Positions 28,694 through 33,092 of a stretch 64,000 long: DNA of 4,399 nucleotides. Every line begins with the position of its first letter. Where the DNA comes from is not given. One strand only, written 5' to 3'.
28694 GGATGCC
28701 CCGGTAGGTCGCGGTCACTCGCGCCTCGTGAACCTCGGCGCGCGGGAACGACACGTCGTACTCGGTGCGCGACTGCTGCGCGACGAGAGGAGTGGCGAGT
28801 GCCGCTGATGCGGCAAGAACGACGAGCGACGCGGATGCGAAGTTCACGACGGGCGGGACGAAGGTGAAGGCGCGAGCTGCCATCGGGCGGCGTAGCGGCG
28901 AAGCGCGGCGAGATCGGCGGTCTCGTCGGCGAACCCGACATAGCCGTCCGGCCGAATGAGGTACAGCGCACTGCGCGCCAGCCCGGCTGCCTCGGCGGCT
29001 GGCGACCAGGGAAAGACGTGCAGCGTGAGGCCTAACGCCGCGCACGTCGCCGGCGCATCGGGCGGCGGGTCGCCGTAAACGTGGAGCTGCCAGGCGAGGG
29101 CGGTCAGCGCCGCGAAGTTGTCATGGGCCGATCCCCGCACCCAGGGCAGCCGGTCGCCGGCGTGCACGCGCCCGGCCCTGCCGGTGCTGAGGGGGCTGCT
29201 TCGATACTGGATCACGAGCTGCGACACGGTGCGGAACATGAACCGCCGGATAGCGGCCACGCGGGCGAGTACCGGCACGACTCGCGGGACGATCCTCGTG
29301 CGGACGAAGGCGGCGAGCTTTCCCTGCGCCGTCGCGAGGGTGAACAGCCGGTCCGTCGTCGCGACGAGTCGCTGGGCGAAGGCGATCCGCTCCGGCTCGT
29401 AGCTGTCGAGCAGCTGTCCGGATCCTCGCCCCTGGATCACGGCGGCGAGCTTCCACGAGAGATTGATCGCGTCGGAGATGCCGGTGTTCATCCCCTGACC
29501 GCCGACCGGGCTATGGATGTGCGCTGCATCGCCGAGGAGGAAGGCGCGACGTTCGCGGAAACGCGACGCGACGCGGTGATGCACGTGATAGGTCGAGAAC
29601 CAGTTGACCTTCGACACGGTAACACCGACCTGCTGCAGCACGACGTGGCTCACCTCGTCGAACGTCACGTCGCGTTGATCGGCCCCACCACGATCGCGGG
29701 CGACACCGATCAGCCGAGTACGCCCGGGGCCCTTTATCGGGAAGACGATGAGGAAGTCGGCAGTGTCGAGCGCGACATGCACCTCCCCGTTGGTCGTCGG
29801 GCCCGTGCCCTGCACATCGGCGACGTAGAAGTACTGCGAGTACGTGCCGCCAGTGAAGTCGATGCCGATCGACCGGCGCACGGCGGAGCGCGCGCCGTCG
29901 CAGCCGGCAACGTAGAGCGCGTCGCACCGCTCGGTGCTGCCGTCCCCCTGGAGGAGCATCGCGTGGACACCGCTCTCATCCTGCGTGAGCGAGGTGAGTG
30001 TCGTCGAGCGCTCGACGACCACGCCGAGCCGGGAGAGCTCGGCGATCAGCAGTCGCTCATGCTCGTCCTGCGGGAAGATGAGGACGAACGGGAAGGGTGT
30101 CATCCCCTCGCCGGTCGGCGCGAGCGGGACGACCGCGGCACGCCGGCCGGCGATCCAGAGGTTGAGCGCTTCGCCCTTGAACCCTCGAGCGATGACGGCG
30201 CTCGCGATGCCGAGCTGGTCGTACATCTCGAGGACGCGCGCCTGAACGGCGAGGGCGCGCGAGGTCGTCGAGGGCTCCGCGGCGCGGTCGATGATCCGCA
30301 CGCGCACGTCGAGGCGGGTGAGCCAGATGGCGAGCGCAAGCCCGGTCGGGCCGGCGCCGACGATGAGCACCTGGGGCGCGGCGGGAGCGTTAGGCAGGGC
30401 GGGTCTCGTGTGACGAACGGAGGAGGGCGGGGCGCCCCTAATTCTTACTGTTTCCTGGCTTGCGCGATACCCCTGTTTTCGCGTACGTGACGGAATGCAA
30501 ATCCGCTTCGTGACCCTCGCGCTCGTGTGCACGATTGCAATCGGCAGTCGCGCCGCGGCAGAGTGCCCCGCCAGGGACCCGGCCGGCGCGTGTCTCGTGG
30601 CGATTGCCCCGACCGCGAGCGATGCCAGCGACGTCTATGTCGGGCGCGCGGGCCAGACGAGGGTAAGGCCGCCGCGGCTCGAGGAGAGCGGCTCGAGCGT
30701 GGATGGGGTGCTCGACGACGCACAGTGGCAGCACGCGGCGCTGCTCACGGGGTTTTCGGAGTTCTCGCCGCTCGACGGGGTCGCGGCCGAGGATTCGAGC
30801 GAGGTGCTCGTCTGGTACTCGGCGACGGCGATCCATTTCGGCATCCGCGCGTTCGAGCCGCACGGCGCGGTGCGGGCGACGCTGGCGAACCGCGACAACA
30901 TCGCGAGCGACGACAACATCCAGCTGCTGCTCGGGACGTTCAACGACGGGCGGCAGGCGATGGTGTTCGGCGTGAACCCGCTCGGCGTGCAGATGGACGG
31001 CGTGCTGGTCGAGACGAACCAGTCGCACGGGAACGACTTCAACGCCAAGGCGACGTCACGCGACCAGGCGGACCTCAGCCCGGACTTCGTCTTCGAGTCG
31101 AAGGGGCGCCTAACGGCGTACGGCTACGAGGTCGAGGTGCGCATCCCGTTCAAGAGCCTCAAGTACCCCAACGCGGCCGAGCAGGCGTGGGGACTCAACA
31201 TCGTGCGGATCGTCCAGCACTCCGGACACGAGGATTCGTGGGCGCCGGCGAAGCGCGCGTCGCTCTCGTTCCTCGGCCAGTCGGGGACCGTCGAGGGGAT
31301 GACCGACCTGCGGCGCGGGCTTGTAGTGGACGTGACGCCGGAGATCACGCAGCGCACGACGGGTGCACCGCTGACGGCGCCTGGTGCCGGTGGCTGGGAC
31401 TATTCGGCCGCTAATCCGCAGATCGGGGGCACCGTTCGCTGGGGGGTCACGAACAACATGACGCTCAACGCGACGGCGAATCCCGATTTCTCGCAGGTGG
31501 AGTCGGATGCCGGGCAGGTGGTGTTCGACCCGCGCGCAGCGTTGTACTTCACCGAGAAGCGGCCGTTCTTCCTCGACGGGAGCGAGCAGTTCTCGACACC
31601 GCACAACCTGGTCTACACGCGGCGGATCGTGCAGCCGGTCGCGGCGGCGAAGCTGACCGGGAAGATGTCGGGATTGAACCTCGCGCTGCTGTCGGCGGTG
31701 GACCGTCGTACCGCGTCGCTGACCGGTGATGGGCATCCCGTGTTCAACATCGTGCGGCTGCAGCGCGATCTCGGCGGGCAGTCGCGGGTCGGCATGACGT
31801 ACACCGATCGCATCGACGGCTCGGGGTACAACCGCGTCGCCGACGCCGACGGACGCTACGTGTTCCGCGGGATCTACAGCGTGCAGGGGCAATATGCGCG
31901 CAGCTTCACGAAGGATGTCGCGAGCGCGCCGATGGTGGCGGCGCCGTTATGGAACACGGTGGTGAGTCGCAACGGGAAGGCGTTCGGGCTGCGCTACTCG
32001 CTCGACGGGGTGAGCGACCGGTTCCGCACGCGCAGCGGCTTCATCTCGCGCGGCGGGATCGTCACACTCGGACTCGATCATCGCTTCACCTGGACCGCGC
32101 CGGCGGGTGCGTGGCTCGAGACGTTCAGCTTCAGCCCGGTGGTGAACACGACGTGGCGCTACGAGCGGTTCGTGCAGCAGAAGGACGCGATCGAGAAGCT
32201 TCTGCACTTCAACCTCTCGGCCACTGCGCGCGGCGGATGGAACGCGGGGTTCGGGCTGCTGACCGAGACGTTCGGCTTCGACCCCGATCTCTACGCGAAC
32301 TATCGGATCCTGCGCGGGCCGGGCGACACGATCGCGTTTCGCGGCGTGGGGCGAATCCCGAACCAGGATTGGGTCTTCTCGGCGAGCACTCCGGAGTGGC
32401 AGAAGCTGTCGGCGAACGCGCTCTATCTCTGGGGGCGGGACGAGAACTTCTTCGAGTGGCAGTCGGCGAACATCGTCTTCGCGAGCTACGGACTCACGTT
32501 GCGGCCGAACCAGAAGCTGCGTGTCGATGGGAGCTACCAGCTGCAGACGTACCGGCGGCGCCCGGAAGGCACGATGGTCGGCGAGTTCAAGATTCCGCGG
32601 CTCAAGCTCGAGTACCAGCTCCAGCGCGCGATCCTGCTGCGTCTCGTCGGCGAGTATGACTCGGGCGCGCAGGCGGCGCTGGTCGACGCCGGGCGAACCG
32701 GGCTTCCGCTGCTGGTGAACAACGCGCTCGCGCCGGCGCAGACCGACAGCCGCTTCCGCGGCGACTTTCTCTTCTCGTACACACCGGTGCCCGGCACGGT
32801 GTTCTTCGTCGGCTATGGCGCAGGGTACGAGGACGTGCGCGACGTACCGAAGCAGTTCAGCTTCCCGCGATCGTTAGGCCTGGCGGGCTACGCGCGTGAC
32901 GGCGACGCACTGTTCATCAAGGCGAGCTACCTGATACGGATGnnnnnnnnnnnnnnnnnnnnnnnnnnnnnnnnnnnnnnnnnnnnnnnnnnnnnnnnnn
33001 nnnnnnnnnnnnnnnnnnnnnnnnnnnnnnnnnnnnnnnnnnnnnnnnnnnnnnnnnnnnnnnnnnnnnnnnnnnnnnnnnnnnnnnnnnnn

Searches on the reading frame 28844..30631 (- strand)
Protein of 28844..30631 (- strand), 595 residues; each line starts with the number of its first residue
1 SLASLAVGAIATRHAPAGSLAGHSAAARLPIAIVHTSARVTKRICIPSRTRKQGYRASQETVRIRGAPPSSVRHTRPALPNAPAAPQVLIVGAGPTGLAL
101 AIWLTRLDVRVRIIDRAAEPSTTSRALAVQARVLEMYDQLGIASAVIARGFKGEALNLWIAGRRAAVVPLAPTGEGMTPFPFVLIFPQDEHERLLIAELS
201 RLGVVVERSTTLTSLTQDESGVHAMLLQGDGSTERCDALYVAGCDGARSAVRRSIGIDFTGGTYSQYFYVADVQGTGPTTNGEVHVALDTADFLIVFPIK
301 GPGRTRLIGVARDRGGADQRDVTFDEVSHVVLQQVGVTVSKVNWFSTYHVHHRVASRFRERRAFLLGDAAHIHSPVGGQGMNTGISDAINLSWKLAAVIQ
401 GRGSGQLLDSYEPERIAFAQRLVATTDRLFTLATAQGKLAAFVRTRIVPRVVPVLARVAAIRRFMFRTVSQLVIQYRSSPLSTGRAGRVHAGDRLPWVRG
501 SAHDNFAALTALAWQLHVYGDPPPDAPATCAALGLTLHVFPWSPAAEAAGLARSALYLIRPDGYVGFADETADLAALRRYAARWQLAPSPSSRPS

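Call 40: search_protein_families(library=pfam, proteins=[window:28844-30631:-], max_evalue=0.00001)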
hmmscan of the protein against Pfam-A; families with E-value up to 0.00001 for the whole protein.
window:28844-30631:- (595 aa): 3 families
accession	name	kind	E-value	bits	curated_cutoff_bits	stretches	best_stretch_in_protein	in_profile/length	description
PF01494.25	FAD_binding_3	-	6e-81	272.8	22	1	87-425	3-348/349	FAD binding domain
PF07992.20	Pyr_redox_2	-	2.3e-07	31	26.1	0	86-142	143-198/291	Pyridine nucleotide-disulphide oxidoreductase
PF01266.30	DAO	-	2.8e-06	27.6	27.9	0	88-126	2-42/353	FAD dependent oxidoreductase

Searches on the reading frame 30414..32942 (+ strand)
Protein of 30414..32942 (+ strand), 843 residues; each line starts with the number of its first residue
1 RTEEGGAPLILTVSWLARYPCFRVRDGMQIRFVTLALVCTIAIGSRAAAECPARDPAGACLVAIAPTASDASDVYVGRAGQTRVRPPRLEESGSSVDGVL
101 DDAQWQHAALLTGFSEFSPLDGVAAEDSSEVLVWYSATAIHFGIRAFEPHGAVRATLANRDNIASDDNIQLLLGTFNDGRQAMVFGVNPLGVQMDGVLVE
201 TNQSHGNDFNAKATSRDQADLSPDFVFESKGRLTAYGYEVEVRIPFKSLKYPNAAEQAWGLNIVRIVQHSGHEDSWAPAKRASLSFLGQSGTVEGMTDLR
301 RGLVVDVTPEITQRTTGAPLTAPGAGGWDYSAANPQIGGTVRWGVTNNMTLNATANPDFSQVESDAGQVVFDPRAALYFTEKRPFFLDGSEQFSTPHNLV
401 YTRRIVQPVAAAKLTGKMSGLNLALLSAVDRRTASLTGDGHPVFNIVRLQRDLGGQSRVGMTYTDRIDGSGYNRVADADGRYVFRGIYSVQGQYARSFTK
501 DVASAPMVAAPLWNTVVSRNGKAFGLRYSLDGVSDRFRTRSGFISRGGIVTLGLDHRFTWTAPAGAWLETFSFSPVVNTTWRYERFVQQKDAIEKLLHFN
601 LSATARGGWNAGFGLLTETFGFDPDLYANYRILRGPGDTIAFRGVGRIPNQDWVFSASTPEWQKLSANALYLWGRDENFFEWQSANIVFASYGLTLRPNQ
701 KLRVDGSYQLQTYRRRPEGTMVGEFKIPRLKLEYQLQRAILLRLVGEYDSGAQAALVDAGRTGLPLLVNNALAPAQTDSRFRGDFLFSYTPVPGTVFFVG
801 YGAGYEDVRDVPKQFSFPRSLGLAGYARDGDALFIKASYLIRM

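Call 40: search_protein_families(library=pfam, proteins=[window:30414-32942:+], max_evalue=0.00001)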
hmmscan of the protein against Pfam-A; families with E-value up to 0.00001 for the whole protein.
window:30414-32942:+ (843 aa): 1 family
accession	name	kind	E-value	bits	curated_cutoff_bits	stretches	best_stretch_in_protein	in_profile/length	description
PF19313.5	DUF5916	-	6.6e-14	52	22.6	1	334-407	25-96/572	Domain of unknown function (DUF5916)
